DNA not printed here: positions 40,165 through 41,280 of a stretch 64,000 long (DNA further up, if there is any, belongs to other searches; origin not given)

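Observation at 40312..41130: Unassigned C-terminal module shared by three giant proteins, ending W-(E/T)-P-x-(L/K)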

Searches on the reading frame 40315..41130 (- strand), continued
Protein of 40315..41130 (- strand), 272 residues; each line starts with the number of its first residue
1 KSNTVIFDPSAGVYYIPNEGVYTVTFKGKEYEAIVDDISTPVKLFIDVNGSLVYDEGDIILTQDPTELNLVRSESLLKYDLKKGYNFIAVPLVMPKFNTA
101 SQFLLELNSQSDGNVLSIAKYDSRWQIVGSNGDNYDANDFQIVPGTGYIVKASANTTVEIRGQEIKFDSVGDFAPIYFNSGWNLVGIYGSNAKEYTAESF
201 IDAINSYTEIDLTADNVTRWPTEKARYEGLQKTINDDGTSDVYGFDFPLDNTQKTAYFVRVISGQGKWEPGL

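Call 55: find_encoding_contigs(protein=P0029, flank=8000, max_places=3)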
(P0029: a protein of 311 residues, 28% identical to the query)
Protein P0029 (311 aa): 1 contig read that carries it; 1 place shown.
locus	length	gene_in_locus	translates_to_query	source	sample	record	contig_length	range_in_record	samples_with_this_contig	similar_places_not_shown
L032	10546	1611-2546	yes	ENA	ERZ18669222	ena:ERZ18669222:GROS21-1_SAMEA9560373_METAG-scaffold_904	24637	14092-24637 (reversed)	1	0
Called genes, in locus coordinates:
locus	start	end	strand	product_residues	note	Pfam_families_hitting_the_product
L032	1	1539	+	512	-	?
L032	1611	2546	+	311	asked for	-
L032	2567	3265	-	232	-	PF01694:Rhomboid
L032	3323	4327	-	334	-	PF01073:3Beta_HSD, PF01370:Epimerase, PF02719:Polysacc_synt_2, PF04321:RmlD_sub_bind, PF05368:NmrA (weak), PF07993:NAD_binding_4 (faint), PF13460:NAD_binding_10, PF16363:GDP_Man_Dehyd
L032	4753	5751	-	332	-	PF03741:TerC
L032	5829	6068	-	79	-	-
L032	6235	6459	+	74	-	PF11146:DUF2905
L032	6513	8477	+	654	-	PF26099:DUF8034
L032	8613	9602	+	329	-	PF00528:BPD_transp_1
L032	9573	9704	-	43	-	-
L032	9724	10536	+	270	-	PF00528:BPD_transp_1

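Call 56: search_protein_families(library=pfam, proteins=[L030:7022-10645:+, L029:7616-10645:+, L022:4172-7198:+, L022:7316-10675:+], max_evalue=10)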
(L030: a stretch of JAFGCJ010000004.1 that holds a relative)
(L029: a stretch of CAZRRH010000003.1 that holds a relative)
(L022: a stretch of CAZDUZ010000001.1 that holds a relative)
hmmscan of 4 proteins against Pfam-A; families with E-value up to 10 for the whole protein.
L030:7022-10645:+ (1208 aa): 4 families
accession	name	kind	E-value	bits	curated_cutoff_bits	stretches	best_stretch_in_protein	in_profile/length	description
PF16656.11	Pur_ac_phosph_N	-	2.4e-06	28.4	30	1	61-130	7-80/93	Purple acid Phosphatase, N-terminal domain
PF00041.27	fn3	-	4.3e-06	27.3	25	1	59-128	5-66/84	Fibronectin type III domain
PF13620.12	CarboxypepD_reg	-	0.022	15.6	32.3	1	162-202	2-43/82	Carboxypeptidase regulatory-like domain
PF17210.9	SdrD_B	-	4.1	8.1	29.7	1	166-202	16-53/112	SdrD B-like domain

L029:7616-10645:+ (1010 aa): 1 family
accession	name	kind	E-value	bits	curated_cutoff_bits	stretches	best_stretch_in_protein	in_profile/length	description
PF13620.12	CarboxypepD_reg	-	0.0019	18.9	32.3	1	142-222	3-80/82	Carboxypeptidase regulatory-like domain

L022:4172-7198:+ (1009 aa): 2 families
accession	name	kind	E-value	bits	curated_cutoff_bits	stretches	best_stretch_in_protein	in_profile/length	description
PF16656.11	Pur_ac_phosph_N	-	7.9e-12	46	30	1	92-210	6-84/93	Purple acid Phosphatase, N-terminal domain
PF00041.27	fn3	-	0.00078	20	25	1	167-203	35-66/84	Fibronectin type III domain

L022:7316-10675:+ (1120 aa): 3 families
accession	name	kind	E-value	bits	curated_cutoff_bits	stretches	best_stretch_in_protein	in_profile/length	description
PF16656.11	Pur_ac_phosph_N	-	1.1e-10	42.4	30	1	84-198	6-81/93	Purple acid Phosphatase, N-terminal domain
PF00041.27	fn3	-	0.0013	19.3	25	1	79-195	1-66/84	Fibronectin type III domain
PF10179.15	NDNF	-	0.12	12.9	27.3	1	178-195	89-106/127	Neuron-derived neurotrophic factor, first Fn(III) domain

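Call 61: search_protein_families(library=phrogs, alignment_id=A3, max_evalue=0.1)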
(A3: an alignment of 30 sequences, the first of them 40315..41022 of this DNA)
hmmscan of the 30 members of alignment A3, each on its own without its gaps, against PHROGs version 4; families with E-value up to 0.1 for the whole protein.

A. member 1, window:40315-41022:- (236 aa): 0 families

B. families by the number of members that match (of 30 scanned): 14 families
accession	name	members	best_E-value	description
phrog_15511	-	2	0.00043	-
phrog_12287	-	1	0.0013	-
phrog_24807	-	1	0.0054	-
phrog_18175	-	1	0.01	-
phrog_26302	-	1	0.022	-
phrog_10479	-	1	0.023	-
phrog_30980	-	1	0.042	-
phrog_13566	-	1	0.061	-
phrog_32210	-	1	0.067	-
phrog_12568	-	1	0.068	-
phrog_5222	-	1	0.072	-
phrog_30229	-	1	0.072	-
phrog_2107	-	1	0.08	thymidylate kinase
phrog_31032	-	1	0.081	-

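Call 62: search_dna_similar(query=window:40315-41130:-, collection=phages, mode=protein, max_evalue=0.01)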
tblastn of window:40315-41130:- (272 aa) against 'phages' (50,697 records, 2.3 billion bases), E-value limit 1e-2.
No match.

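Call 84: search_protein_families(library=pfam, proteins=[L001:9405-9752:-, L001:9892-10539:+, L001:10546-11238:-, L001:11402-13453:-, L001:5674-6276:-, L001:3235-5667:-, L001:749-2893:+, L002:6324-7058:-, L006:12613-14052:+], max_evalue=0.01)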
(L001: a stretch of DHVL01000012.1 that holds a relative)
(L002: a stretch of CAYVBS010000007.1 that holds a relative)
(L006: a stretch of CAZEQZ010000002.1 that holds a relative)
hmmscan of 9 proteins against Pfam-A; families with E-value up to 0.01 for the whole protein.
L001:9405-9752:- (116 aa): 1 family
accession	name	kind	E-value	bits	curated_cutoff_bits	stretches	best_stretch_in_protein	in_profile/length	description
PF09685.15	DUF4870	-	6.2e-08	33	25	1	33-103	24-102/107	Domain of unknown function (DUF4870)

L001:9892-10539:+ (216 aa): 3 families
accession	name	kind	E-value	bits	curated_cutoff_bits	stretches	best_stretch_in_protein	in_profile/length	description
PF00717.28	Peptidase_S24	-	8.7e-20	71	23.3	1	85-209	1-116/116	Peptidase S24-like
PF01726.22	LexA_DNA_bind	-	5.9e-14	52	23.7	1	4-61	3-60/65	LexA DNA binding domain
PF08279.18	HTH_11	-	0.0091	16.3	25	0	20-66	9-54/55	HTH domain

L001:10546-11238:- (231 aa): 2 families
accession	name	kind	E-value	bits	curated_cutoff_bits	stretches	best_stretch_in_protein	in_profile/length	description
PF04055.27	Radical_SAM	-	4.8e-17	63.1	29.5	1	21-167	1-153/166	Radical SAM superfamily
PF13353.11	Fer4_12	-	1e-09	39.2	22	1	18-133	6-124/137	4Fe-4S single cluster domain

L001:11402-13453:- (684 aa): 3 families
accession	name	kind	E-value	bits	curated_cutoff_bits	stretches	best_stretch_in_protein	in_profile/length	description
PF13597.11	NRDD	-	9.8e-183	609.2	26.2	1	127-672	1-531/562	Anaerobic ribonucleoside-triphosphate reductase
PF03477.21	ATP-cone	-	1.1e-12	48.8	25.8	1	10-88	2-76/88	ATP cone domain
PF23707.1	P116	-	0.0084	14.4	27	0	30-109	259-337/1041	P116-like protein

L001:5674-6276:- (201 aa): 0 families

L001:3235-5667:- (811 aa): 1 family
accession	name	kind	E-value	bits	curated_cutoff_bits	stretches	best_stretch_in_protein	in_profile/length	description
PF25788.1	Ig_Rha78A_N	-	1.5e-66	221.7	27.4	5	569-678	2-101/105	Rha78A-like, N-terminal immunoglobulin domain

L001:749-2893:+ (715 aa): 2 families
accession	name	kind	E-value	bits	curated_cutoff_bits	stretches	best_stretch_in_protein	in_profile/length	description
PF16656.11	Pur_ac_phosph_N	-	5.2e-05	24.2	30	1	45-109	8-85/93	Purple acid Phosphatase, N-terminal domain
PF00041.27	fn3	-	0.00019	22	25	1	38-102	1-66/84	Fibronectin type III domain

L002:6324-7058:- (245 aa): 1 family
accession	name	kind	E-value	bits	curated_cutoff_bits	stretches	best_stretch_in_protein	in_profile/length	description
PF04452.19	Methyltrans_RNA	-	1.7e-35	122.5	23.9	1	74-238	3-164/165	RNA methyltransferase domain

L006:12613-14052:+ (480 aa): 0 families

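Call 100: find_related_loci(query=A4, collection=viral_contigs, flank=5000)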
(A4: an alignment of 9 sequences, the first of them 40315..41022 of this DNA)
Query A4 (236 aa) in viral_contigs; peptide patterns used: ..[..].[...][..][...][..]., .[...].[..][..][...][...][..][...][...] (x = any residue, [..] = any of these).
69 stretches matched a pattern, but none encodes a relative of the query by tblastn (E <= 1e-3).
